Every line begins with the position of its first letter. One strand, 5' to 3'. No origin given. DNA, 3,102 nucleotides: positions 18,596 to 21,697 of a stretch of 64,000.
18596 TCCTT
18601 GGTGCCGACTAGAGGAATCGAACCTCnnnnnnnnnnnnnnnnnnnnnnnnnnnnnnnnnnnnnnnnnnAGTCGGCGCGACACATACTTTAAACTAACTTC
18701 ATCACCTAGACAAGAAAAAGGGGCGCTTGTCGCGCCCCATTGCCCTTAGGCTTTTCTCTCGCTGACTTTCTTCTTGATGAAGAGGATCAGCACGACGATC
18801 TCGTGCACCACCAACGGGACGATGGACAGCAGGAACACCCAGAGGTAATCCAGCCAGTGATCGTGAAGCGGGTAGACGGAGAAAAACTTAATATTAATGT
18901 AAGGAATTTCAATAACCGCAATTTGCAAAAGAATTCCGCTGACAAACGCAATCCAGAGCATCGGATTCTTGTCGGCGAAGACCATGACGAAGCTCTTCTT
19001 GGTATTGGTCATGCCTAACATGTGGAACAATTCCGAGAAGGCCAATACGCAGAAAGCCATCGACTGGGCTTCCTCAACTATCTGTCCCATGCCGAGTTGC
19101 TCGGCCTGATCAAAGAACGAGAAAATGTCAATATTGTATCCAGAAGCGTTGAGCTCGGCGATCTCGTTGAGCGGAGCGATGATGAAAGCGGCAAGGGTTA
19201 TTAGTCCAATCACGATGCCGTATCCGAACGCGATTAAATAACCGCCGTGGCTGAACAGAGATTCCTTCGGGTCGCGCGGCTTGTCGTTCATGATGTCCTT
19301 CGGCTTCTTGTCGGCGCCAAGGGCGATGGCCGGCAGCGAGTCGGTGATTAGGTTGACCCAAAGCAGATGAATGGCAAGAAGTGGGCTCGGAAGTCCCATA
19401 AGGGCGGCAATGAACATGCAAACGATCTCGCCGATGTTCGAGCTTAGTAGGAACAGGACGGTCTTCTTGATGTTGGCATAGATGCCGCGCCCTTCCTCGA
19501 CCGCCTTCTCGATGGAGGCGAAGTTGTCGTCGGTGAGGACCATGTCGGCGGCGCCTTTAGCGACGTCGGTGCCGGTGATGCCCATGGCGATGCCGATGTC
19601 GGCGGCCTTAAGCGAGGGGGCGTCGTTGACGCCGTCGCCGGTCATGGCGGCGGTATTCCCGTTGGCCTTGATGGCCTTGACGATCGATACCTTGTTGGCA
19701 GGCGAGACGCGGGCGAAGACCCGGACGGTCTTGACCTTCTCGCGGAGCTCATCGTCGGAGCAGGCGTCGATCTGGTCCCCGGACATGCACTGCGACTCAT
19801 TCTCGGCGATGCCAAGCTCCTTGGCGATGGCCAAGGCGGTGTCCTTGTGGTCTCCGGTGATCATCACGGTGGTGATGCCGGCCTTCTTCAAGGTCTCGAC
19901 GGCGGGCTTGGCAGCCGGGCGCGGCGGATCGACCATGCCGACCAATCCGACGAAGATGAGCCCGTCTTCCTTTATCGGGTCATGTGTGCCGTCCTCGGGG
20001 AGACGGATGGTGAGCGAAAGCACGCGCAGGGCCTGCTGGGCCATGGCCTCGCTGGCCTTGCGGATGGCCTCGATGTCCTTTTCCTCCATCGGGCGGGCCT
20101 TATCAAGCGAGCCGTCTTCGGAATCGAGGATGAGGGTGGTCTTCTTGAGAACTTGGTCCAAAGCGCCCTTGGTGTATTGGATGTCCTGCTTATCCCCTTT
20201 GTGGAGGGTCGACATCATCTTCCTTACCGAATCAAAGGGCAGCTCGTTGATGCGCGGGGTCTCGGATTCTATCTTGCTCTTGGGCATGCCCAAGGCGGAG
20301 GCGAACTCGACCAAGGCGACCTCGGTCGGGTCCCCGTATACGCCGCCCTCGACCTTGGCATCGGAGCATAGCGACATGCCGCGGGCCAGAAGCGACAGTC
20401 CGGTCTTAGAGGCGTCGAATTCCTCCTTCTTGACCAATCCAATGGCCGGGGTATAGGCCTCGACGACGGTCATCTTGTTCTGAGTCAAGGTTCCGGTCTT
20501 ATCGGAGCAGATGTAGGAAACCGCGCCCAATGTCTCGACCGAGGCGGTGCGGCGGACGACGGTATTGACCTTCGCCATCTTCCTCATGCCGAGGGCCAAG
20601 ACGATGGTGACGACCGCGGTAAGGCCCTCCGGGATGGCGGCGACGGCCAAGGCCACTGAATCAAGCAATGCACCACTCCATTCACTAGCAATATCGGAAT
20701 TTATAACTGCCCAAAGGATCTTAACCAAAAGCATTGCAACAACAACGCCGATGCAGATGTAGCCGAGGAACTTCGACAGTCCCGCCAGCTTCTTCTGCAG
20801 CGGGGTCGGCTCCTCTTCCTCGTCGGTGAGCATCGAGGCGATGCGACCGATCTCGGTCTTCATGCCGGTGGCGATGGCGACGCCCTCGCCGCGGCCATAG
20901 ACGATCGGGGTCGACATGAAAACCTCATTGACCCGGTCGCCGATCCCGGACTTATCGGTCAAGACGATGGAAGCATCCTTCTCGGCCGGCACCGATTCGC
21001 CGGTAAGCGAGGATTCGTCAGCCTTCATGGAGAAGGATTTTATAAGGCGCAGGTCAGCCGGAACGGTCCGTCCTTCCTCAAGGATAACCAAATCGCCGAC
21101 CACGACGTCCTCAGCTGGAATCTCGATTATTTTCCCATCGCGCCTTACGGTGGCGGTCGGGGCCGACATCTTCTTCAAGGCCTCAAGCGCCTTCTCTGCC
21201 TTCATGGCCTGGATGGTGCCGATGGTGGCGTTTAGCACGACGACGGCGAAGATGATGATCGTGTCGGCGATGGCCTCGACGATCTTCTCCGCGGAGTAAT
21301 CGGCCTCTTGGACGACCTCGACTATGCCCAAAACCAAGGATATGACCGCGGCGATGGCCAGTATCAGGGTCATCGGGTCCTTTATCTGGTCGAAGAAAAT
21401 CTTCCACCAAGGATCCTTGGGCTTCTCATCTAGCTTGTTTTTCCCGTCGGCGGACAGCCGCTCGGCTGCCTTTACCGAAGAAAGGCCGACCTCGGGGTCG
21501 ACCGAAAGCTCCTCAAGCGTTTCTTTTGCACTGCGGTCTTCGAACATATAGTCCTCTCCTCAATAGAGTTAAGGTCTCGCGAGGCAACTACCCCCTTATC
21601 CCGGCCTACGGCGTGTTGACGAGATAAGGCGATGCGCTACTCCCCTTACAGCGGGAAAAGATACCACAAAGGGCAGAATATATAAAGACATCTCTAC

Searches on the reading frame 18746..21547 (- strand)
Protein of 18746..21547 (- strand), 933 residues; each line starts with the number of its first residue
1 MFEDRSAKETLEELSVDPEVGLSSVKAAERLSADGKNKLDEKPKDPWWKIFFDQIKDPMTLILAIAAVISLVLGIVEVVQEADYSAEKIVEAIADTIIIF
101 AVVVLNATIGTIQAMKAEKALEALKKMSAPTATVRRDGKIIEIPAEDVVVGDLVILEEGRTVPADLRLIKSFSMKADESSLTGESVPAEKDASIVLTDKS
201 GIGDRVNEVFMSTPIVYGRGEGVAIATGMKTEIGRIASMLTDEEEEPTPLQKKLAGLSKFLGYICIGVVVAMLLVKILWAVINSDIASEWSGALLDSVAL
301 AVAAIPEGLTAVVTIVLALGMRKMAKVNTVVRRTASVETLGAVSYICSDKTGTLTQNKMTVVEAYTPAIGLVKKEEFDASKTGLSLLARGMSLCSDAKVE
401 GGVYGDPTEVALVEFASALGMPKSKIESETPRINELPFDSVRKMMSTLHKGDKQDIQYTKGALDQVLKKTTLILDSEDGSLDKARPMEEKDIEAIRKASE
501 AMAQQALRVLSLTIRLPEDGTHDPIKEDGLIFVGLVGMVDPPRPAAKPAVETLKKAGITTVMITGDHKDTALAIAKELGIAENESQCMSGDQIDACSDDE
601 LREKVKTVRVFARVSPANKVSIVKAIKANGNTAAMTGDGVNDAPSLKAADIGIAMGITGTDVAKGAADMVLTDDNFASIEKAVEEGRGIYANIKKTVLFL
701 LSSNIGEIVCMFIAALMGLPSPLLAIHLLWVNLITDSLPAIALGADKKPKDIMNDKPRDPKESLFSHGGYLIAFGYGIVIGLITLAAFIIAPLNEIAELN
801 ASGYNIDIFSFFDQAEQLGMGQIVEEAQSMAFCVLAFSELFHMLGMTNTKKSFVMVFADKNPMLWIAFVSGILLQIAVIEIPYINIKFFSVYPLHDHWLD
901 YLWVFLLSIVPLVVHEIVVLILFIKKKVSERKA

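Call 73: search_protein_families(library=pfam, proteins=[window:18746-21547:-], max_evalue=0.0001)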
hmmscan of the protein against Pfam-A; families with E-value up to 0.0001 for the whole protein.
window:18746-21547:- (933 aa): 5 families
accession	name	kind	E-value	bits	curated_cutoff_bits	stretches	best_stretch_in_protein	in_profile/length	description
PF00122.25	E1-E2_ATPase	-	3.5e-48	163.9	28.1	1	126-326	1-180/181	E1-E2 ATPase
PF00689.26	Cation_ATPase_C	-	3.7e-42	144.5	27.3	1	720-919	1-173/175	Cation transporting ATPase, C-terminus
PF00690.31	Cation_ATPase_N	-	6.7e-21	74.2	20.4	1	5-70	4-69/69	Cation transporter/ATPase, N-terminus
PF00702.32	Hydrolase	-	4.5e-19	70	26.4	1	346-650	4-191/191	haloacid dehalogenase-like hydrolase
PF13246.12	Cation_ATPase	-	5e-19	68.5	21.7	1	398-471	7-89/91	Cation transport ATPase (P-type)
